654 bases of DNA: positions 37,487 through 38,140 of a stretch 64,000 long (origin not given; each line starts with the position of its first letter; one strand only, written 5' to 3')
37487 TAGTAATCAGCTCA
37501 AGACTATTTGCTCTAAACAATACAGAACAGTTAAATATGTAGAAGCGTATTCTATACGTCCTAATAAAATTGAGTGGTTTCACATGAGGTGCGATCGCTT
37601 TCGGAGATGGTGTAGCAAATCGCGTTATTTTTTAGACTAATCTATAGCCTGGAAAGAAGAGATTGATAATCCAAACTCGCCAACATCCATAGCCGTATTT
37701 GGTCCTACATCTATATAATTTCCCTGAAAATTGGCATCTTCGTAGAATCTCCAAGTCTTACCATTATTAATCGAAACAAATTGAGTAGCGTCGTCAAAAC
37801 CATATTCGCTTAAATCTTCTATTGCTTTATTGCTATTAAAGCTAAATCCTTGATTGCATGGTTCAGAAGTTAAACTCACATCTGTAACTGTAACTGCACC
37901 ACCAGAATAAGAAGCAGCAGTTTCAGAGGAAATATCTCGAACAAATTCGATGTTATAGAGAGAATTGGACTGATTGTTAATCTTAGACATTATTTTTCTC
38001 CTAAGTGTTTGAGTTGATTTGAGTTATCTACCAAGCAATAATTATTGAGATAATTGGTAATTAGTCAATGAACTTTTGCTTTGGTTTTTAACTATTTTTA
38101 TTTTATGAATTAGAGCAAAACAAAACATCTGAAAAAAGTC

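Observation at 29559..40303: Intact export/signalling locus: double-glycine-leader beta/gamma-crystallin-like proteins + C39-ABC exporter + HlyD + FAD monooxygenase, divergent from a 6-TM kinase/LuxR pair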

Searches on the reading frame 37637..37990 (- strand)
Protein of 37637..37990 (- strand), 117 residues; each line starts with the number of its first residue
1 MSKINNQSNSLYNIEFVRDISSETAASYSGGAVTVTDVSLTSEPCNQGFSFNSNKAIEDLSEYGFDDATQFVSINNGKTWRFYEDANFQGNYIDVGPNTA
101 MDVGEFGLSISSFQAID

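Call 3: search_protein_families(library=pfam, proteins=[window:37637-37990:-], max_evalue=0.1)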
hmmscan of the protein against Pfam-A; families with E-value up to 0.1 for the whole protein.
window:37637-37990:- (117 aa): 3 families
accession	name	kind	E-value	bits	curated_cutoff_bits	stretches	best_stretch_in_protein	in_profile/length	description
PF00030.24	Crystall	-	1.9e-06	28.3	25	1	42-116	6-82/82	Beta/Gamma crystallin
PF18258.6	IL4_i_Ig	-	0.091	13.4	26.3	0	72-108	41-78/89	Interleukin-4 inducing immunoglobulin-binding domain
PF02012.26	BNR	-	0.095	13.2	27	0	71-81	1-11/12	BNR/Asp-box repeat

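Call 4: search_protein_families(library=ncbifam, proteins=[window:37637-37990:-], max_evalue=0.1)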
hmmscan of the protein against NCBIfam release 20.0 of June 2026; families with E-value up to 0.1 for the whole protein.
window:37637-37990:- (117 aa): 0 families

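Call 9: find_homologous_proteins(query=window:37637-37990:-, max_evalue=0.001)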
Query window:37637-37990:- (117 aa): 43 proteins with E <= 0.001 among 45 candidates.
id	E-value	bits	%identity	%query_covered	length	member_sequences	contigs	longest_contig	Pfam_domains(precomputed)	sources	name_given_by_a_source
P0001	2.5e-64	232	91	100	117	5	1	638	PF00030.25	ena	-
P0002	1.0e-60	221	89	100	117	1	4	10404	PF00030.25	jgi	jgi:hypothetical protein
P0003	1.7e-59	217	85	100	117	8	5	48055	PF00030.25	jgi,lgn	jgi:hypothetical protein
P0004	6.1e-58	212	82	100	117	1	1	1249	PF00030.25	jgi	jgi:hypothetical protein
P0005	1.8e-55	204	84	100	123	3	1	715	PF00030.25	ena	-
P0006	9.1e-55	201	79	100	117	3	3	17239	PF00030.25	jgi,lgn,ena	jgi:hypothetical protein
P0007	1.1e-54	201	79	100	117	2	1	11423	PF00030.25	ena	-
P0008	8.7e-53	195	78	99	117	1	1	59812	PF00030.25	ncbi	ncbi:MAG: beta/gamma crystallin-related protein [Pleurocapsa sp.]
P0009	2.1e-51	191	77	100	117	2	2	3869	PF00030.25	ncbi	ncbi:MAG: beta/gamma crystallin-related protein [Waterburya sp.]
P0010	1.3e-44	169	66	99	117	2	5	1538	-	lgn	-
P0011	9.7e-44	166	66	99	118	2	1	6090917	PF00030.25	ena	-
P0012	1.4e-43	165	63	100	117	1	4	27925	PF00030.25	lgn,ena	-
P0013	3.3e-43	164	66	100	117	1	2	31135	PF00030.25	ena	-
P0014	1.3e-42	162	68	99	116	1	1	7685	PF00030.25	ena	-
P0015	2.9e-41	158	65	99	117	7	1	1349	PF00030.25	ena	-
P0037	1.3e-9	56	40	73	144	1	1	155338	-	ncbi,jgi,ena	ncbi:MAG TPA: hypothetical protein V6C71_15885 [Coleofasciculaceae cyanobacterium]|jgi:hypothetical 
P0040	2.3e-9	55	41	73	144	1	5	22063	PF00030.25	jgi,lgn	jgi:hypothetical protein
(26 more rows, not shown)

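Call 10: find_encoding_contigs(protein=P0011, flank=10000, max_places=3)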
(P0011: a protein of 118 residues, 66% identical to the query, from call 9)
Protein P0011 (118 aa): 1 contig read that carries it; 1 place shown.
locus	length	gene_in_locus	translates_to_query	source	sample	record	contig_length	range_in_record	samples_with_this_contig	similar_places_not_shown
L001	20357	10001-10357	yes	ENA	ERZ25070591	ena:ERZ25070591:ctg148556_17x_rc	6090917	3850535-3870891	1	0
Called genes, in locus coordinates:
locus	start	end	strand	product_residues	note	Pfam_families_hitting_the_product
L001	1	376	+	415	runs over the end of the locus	PF00109:ketoacyl-synt, PF02801:Ketoacyl-synt_C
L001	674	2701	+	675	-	PF00456:Transketolase_N, PF02779:Transket_pyr, PF22613:Transketolase_C_1, PF02780:Transketolase_C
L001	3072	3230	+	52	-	-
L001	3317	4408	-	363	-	PF03435:Sacchrp_dh_NADP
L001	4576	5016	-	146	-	PF03745:DUF309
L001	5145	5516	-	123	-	PF02943:FeThRed_B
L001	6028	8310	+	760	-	PF00072:Response_reg, PF25917:BSH_RND (faint), PF25973:BSH_CzcB (weak), PF26002:Beta-barrel_AprE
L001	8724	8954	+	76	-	-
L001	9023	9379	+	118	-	PF00030:Crystall (weak)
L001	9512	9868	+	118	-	PF00030:Crystall (weak)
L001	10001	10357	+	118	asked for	PF00030:Crystall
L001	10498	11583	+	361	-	PF00657:Lipase_GDSL, PF13472:Lipase_GDSL_2 (faint)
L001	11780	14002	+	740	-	PF03412:Peptidase_C39, PF00664:ABC_membrane, PF00005:ABC_tran, PF02463:SMC_N (faint)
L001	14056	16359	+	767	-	PF25917:BSH_RND (faint), PF25919:BSH_CusB (faint), PF26002:Beta-barrel_AprE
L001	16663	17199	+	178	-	-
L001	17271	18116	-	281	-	PF12974:Phosphonate-bd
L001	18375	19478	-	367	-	PF26355:HTH_VMAP-M9, PF14516:AAA_35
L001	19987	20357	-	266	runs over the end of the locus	PF00072:Response_reg, PF00165:HTH_AraC (weak), PF12833:HTH_18, PF00165:HTH_AraC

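Call 11: find_encoding_contigs(protein=P0008, flank=10000, max_places=3)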
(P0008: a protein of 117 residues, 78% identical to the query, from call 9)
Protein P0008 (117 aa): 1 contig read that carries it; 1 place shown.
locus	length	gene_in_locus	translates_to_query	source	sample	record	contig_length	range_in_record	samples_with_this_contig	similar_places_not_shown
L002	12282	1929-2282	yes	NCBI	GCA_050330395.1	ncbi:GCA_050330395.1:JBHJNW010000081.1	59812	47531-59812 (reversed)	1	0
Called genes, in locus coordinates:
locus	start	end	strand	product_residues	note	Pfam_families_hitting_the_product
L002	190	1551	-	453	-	PF01979:Amidohydro_1, PF07969:Amidohydro_3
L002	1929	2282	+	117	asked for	PF00030:Crystall (weak)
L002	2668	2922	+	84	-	-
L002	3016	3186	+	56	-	-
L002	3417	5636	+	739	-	PF03412:Peptidase_C39, PF00664:ABC_membrane, PF00005:ABC_tran, PF02463:SMC_N (faint)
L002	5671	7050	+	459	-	PF25917:BSH_RND (faint), PF25919:BSH_CusB (faint), PF26002:Beta-barrel_AprE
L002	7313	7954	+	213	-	PF00072:Response_reg, PF08281:Sigma70_r4_2 (weak), PF00196:GerE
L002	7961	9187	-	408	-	PF07730:HisKA_3, PF02518:HATPase_c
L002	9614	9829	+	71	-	-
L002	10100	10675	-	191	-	PF05685:Uma2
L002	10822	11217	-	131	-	PF10000:ACT_3, PF13840:ACT_7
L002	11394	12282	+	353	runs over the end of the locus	PF13416:SBP_bac_8 (faint), PF13531:SBP_bac_11, PF13343:SBP_bac_6 (weak)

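Call 12: find_encoding_contigs(protein=P0003, flank=10000, max_places=3)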
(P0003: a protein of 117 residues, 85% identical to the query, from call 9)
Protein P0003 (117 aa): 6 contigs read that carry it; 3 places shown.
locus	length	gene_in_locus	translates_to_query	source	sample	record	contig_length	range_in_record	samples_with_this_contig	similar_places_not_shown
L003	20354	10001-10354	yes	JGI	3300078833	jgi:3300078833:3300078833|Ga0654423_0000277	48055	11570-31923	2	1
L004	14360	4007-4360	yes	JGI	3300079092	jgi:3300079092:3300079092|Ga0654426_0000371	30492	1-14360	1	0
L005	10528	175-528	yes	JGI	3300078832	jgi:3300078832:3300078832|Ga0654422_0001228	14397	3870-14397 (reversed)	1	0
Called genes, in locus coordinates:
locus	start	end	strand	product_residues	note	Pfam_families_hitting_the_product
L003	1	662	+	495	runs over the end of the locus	-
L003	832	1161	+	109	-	-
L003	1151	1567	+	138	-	PF11663:Toxin_YhaV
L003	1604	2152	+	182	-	PF01243:PNPOx_N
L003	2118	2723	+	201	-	PF12464:Mac, PF00132:Hexapep, PF14602:Hexapep_2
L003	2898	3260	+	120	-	PF00072:Response_reg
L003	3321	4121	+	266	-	PF00106:adh_short, PF08659:KR, PF13561:adh_short_C2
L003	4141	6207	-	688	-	PF00664:ABC_membrane, PF00005:ABC_tran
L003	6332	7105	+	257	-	PF00753:Lactamase_B, PF16123:HAGH_C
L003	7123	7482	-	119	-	PF02452:PemK_toxin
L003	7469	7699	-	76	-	-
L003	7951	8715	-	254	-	-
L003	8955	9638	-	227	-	-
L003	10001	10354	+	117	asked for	PF00030:Crystall (weak)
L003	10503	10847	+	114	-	PF13565:HTH_32 (faint), PF13384:HTH_23, PF13518:HTH_28, PF13551:HTH_29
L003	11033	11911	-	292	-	PF00535:Glycos_transf_2, PF10111:Glyco_tranf_2_2, PF13641:Glyco_tranf_2_3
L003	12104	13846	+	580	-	-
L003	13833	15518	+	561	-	PF00342:PGI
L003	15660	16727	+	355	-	PF01594:AI-2E_transport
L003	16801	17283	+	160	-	PF01467:CTP_transf_like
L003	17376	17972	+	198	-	-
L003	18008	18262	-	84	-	PF05016:ParE_toxin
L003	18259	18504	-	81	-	PF18506:RelB-like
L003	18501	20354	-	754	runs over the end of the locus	PF00498:FHA, PF16697:Yop-YscD_cpl (weak), PF00912:Transgly, PF00905:Transpeptidase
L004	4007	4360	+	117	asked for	PF00030:Crystall (weak)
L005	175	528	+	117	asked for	PF00030:Crystall (weak)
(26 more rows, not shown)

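Call 14: find_encoding_contigs(protein=P0037, flank=10000, max_places=3)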
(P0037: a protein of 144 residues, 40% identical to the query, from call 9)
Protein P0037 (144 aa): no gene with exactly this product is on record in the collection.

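Call 15: find_encoding_contigs(protein=P0040, flank=10000, max_places=3)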
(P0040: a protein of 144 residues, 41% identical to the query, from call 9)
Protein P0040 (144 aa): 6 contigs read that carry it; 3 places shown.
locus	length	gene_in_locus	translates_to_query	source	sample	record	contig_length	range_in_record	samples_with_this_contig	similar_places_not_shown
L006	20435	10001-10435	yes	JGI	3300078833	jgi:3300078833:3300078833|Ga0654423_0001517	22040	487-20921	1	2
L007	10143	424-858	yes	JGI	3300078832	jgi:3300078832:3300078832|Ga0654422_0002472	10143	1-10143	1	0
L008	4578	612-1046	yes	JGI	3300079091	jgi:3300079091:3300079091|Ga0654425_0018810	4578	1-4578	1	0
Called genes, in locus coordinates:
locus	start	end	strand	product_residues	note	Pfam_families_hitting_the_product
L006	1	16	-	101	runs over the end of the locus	PF03647:Tmemb_14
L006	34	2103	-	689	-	PF00805:Pentapeptide, PF13576:Pentapeptide_3 (faint), PF00805:Pentapeptide, PF13599:Pentapeptide_4 (weak), PF00805:Pentapeptide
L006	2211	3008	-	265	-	-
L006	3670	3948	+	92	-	PF08865:DUF1830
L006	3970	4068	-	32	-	-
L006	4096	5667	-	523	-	PF02538:Hydantoinase_B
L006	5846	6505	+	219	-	PF00881:Nitroreductase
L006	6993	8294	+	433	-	PF00069:Pkinase, PF07714:PK_Tyr_Ser-Thr, PF01636:APH (faint)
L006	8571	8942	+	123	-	PF00030:Crystall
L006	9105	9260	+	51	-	-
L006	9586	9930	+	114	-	PF00030:Crystall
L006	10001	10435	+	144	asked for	PF00030:Crystall (faint)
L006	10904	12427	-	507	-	PF07714:PK_Tyr_Ser-Thr, PF00069:Pkinase, PF01789:PsbP (weak)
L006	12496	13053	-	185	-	PF00578:AhpC-TSA, PF08534:Redoxin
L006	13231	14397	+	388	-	PF14306:PUA_2, PF01747:ATP-sulfurylase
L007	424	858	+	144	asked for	PF00030:Crystall (faint)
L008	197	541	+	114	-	PF00030:Crystall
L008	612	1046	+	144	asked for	PF00030:Crystall (faint)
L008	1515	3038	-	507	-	PF07714:PK_Tyr_Ser-Thr, PF00069:Pkinase, PF01789:PsbP (weak)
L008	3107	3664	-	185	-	PF00578:AhpC-TSA, PF08534:Redoxin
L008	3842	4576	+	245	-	?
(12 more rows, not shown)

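Call 18: find_related_loci(query=A2, collection=genome_contigs, flank=10000)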
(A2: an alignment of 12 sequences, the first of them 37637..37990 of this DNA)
Query A2 (117 aa) in genome_contigs; peptide patterns used: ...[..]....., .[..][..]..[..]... (x = any residue, [..] = any of these).
20 stretches matched a pattern; 6 encode a relative of the query (tblastn E <= 1e-3); 6 distinct loci.
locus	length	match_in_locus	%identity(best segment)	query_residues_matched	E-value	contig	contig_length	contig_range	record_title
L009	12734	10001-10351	79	1-117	1e-61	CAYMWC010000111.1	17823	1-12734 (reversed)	MAG TPA_asm: uncultured Pleurocapsa sp. isolate SRP072547_co1_227 genome assembly, contig: NODE_5076_length_17823_cov_8.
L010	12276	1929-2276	78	1-116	1e-59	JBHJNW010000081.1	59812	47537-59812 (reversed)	MAG: Pleurocapsa sp. isolate al_S4C427_1 S4Ck119_572924, whole genome shotgun sequence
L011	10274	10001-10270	68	1-90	3e-36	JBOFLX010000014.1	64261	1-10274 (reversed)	MAG: Waterburya sp. isolate WFFMC_MAG_329 k139_54846_flag=0_multi=22.9863_len=64261, whole genome shotgun sequence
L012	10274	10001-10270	66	1-90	2e-34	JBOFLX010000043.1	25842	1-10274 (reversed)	MAG: Waterburya sp. isolate WFFMC_MAG_329 k139_85545_flag=0_multi=23.9642_len=25842, whole genome shotgun sequence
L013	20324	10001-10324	40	1-102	2e-23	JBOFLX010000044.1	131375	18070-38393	MAG: Waterburya sp. isolate WFFMC_MAG_329 k139_37637_flag=0_multi=22.5534_len=131375, whole genome shotgun sequence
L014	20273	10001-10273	33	21-116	5e-13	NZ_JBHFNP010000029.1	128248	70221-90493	Microseira sp. BLCC-F43 bin1.fa-29, whole genome shotgun sequence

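Call 29: predict_structure(alignment_id=A3)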
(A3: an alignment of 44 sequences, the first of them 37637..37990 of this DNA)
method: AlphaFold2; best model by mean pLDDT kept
length: 117 residues; sequences in the alignment: 44
mean_pLDDT: 71.3   pTM: 0.58
mean pLDDT of the five models: 71.3, 70.3, 70.0, 68.5, 68.2
residues with pLDDT >= 90: 14; 70-90: 67; 50-70: 3; < 50: 33
segments of 3 or more residues with pLDDT < 50: 1-33
pLDDT, mean of each block of 10 residues (from residue 1): 38 37 38 64 80 85 80 87 90 90 85 87
secondary structure, 60 per line:
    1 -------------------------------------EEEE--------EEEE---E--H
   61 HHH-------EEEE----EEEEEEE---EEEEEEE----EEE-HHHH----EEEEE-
elements in order: E38-41 E50-53 H60-63 E71-74 E79-85 E89-95 E100-102 H104-107 E112-116

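Call 31: search_solved_structures(query=A3, max_evalue=1, show_alignments=2)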
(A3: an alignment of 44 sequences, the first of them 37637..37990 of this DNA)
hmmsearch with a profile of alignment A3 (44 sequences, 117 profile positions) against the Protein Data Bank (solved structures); distinct sequences matched with E-value up to 1: 73 (the best 60 are shown).
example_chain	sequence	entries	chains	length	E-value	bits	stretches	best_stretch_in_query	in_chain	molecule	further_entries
2k1w_A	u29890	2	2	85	4.3e-12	49.3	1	36-116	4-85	Beta/gama crystallin family protein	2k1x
3hz2_A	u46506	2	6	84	4.9e-12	49.2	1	36-116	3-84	Beta/gama crystallin family protein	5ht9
2bv2_A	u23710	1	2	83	2.6e-11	46.8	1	38-114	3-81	CIONA BETAGAMMA-CRYSTALLIN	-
1oki_A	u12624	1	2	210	3.1e-11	46.6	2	38-116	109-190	BETA CRYSTALLIN B1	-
2bb2_A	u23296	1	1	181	3.8e-11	46.3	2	37-116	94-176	BETA B2-CRYSTALLIN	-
1blb_A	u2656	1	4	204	4.9e-11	45.9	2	37-116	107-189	BETA B2-CRYSTALLIN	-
1ytq_A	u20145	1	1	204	3.3e-10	43.3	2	37-116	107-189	Beta crystallin B2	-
7k7u_I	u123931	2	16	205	3.3e-10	43.2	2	37-116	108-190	Beta-crystallin B2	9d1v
1elp_A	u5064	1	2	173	6.6e-10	42.3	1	39-116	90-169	GAMMA-D CRYSTALLIN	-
1a45_A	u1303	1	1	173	1.4e-09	41.2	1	40-114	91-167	GAMMAF CRYSTALLIN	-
1a5d_A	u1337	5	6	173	1.6e-09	41.1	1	38-116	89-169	GAMMAE CRYSTALLIN | Gamma crystallin E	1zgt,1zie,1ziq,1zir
1bd7_A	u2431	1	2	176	2.2e-09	40.6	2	38-116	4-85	CIRCULARLY PERMUTED BB2-CRYSTALLIN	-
1zwm_A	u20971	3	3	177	3.1e-09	40.1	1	29-116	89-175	Gamma crystallin S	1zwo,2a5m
1m8u_A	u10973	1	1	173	3.6e-09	39.9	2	39-114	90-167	gamma-E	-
1prr_A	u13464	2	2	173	4.8e-09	39.5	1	36-116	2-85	DEVELOPMENT-SPECIFIC PROTEIN S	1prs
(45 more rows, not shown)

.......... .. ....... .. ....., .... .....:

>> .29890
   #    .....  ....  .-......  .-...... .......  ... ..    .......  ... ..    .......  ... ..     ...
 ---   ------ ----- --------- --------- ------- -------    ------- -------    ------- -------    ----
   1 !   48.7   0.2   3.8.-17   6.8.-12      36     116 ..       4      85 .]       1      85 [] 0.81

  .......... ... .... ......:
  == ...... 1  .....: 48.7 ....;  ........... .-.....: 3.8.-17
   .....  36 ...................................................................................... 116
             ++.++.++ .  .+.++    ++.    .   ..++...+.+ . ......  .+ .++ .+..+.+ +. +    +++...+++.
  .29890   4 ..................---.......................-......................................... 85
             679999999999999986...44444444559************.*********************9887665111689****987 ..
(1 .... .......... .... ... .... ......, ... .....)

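Call 32: fold_search(model_id=the predicted structure, library=pdb)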
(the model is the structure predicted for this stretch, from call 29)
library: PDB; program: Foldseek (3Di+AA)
matches with E <= 10: 609; with E <= 0.001: 97
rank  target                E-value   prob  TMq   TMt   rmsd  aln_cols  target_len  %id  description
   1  2bv2_A                4.1e-06  1.00  0.62  0.86   2.2        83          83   22  beta gamma crystallin from Ciona Intestinalis (released 2005-09-29)
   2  1hdf_A                7.0e-06  1.00  0.64  0.74   3.9        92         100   22  Evolution of the eye lens beta-gamma-crystallin domain fold (released 2000-12-28)
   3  3hz2_A                5.3e-05  1.00  0.61  0.82   2.5        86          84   30  Crystal structure of a betagamma-crystallin from an Archaea (released 2009-12-01)
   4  6myg_A                6.3e-05  1.00  0.60  0.41   2.4        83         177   18  Mouse Gamma S Crystallin L16 Octamer (released 2018-11-14)
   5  1oki_A                6.7e-05  1.00  0.60  0.39   2.4        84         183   21  Crystal structure of truncated human beta-B1-crystallin (released 2004-01-22)
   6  1nps                  7.1e-05  1.00  0.58  0.75   2.4        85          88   19  CRYSTAL STRUCTURE OF N-TERMINAL DOMAIN OF PROTEIN S (released 2000-02-04)
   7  4el6                  7.1e-05  1.00  0.58  0.68   2.3        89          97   20  Crystal structure of IPSE/alpha-1 from Schistosoma mansoni eggs (released 2013-04-10)
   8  1ytq                  7.6e-05  1.00  0.61  0.40   2.4        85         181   16  Structure of Native Human Beta B2 Crystallin (released 2006-01-31)
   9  7k7u_E                8.6e-05  1.00  0.60  0.39   2.4        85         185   18  BetaB2-crystallin (released 2022-02-09)
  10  1a7h_A                9.1e-05  1.00  0.60  0.80   2.5        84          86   15  GAMMA S CRYSTALLIN C-TERMINAL DOMAIN (released 1998-05-27)
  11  9z75                  9.1e-05  1.00  0.60  0.40   2.5        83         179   18  Crystal Structure of Wild-type Mouse Gamma(S)-Crystallin (released 2025-12-10)
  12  2v2u_A                1.0e-04  1.00  0.60  0.41   2.2        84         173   21  Structure of Mouse gammaC-crystallin (released 2007-06-19)
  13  4ni3_B                1.0e-04  1.00  0.58  0.13   2.5        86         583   13  Crystal Structure of GH29 family alpha-L-fucosidase from Fusarium graminearum in the closed form (released 2013-12-25)
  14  1dsl                  1.3e-04  1.00  0.59  0.78   2.3        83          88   12  GAMMA B CRYSTALLIN C-TERMINAL DOMAIN (released 1996-07-11)
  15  7k7u_D                1.4e-04  1.00  0.61  0.40   2.4        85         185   16  BetaB2-crystallin (released 2022-02-09)
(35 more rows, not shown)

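Call 42: list_cluster_members(proteins=[window:37637-37990:-, window:36988-37422:-, window:34874-35059:-, window:32416-34626:-, window:30911-32293:-, window:29559-30881:-, window:35597-36148:-, window:39656-40303:+])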
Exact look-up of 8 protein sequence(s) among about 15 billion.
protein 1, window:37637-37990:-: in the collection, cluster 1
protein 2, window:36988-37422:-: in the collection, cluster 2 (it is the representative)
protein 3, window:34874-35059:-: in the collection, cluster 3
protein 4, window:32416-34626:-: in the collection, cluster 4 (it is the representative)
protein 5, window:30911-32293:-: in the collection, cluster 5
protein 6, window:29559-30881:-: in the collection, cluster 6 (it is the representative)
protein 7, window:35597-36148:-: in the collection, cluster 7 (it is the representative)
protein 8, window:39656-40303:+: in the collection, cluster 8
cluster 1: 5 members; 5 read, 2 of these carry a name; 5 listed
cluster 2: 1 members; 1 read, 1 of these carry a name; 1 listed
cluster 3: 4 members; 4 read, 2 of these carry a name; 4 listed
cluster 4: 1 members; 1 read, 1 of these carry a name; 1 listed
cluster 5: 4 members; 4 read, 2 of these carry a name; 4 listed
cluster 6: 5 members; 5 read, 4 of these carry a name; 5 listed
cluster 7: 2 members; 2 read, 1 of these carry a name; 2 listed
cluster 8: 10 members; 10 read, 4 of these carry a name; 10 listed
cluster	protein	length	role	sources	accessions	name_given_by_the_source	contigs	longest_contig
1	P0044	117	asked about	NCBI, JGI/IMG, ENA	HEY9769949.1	MAG TPA: beta/gamma crystallin-related protein [Coleofasciculaceae cyanobacterium] | hypothetical protein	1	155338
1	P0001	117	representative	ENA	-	-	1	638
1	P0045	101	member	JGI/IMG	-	hypothetical protein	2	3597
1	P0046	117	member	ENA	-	-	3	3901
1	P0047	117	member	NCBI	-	-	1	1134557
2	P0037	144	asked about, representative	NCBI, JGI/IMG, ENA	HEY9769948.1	MAG TPA: hypothetical protein V6C71_15885 [Coleofasciculaceae cyanobacterium] | hypothetical protein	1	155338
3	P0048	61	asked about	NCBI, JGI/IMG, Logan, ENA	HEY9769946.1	MAG TPA: hypothetical protein V6C71_15875 [Coleofasciculaceae cyanobacterium] | hypothetical protein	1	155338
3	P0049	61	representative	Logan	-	-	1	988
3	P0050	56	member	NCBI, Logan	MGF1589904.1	MAG: hypothetical protein ACFCU7_11790 [Pleurocapsa sp.]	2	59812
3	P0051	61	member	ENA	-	-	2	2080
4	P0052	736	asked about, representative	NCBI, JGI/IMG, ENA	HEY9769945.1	MAG TPA: peptidase domain-containing ABC transporter [Coleofasciculaceae cyanobacterium] | ABC-type bacteriocin/lantibiotic exporter with double-glycine peptidase domain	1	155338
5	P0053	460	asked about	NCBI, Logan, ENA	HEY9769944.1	MAG TPA: HlyD family efflux transporter periplasmic adaptor subunit [Coleofasciculaceae ...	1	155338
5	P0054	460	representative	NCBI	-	-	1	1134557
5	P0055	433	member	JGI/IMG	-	HlyD family type I secretion membrane fusion protein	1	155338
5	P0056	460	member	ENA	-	-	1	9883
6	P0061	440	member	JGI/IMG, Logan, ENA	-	-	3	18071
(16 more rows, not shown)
